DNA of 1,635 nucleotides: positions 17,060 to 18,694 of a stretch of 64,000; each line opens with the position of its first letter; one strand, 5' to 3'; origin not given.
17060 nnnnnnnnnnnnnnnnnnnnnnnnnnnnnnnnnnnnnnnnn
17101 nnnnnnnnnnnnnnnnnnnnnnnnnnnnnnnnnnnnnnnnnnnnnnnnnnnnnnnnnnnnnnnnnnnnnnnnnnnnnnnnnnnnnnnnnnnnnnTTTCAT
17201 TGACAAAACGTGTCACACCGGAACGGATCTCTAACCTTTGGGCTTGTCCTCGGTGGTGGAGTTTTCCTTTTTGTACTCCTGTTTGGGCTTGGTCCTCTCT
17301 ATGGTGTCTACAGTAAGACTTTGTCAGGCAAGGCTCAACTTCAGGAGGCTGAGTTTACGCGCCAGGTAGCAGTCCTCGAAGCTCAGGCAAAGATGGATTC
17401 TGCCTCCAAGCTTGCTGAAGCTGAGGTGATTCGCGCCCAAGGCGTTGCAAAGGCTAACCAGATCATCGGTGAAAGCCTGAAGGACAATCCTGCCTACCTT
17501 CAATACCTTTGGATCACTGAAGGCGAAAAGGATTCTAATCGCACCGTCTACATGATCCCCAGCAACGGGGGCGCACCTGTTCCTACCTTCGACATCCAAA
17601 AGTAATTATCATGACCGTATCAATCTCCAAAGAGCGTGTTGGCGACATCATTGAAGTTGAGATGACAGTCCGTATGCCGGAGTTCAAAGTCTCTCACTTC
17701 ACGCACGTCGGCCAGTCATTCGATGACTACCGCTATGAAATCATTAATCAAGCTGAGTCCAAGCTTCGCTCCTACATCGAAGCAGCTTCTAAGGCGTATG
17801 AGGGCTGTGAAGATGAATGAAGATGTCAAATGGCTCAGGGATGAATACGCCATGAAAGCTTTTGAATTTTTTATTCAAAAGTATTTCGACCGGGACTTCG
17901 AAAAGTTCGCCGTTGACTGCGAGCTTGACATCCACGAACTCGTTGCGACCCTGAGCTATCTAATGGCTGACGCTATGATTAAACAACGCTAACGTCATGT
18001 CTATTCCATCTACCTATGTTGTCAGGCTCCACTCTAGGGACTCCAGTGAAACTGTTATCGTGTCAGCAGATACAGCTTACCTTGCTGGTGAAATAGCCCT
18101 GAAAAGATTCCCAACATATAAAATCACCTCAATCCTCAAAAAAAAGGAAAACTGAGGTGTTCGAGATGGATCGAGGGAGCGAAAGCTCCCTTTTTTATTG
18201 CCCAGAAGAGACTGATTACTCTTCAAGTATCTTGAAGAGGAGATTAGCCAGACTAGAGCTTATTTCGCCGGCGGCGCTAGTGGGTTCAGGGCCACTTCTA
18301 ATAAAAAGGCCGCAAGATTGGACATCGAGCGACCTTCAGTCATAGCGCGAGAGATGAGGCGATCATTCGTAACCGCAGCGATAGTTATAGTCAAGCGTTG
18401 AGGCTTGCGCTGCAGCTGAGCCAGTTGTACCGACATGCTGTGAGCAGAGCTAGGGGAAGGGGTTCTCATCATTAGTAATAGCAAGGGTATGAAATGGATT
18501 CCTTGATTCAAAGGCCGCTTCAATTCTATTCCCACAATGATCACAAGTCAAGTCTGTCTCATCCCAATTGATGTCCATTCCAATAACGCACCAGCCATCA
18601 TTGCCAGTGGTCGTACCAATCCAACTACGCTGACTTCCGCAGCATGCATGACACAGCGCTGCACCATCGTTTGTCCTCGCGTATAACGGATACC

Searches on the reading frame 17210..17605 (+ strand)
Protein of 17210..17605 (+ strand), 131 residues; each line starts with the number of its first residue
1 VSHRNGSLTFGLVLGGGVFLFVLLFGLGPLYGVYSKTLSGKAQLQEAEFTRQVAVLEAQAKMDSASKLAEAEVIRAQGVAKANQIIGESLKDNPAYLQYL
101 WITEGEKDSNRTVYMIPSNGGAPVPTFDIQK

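Call 60: search_protein_families(library=pfam, proteins=[window:17210-17605:+], max_evalue=0.01)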
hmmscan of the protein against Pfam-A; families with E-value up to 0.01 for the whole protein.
window:17210-17605:+ (131 aa): 1 family
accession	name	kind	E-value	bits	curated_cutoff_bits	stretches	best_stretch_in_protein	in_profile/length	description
PF10539.14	Dev_Cell_Death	-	0.0073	16.5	27.8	1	17-67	37-87/126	Development and cell death domain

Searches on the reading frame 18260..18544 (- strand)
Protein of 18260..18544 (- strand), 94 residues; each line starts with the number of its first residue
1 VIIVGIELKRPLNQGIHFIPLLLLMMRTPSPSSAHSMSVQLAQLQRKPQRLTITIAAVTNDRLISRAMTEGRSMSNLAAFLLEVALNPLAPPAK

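Call 61: search_protein_families(library=pfam, proteins=[window:18260-18544:-], max_evalue=0.01)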
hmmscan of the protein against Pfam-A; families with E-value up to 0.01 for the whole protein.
window:18260-18544:- (94 aa): 1 family
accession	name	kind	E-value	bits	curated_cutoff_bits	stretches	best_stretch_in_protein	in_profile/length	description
PF07878.17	RHH_5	-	2.2e-05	24.6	26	1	50-86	3-39/43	CopG-like RHH_1 or ribbon-helix-helix domain, RHH_5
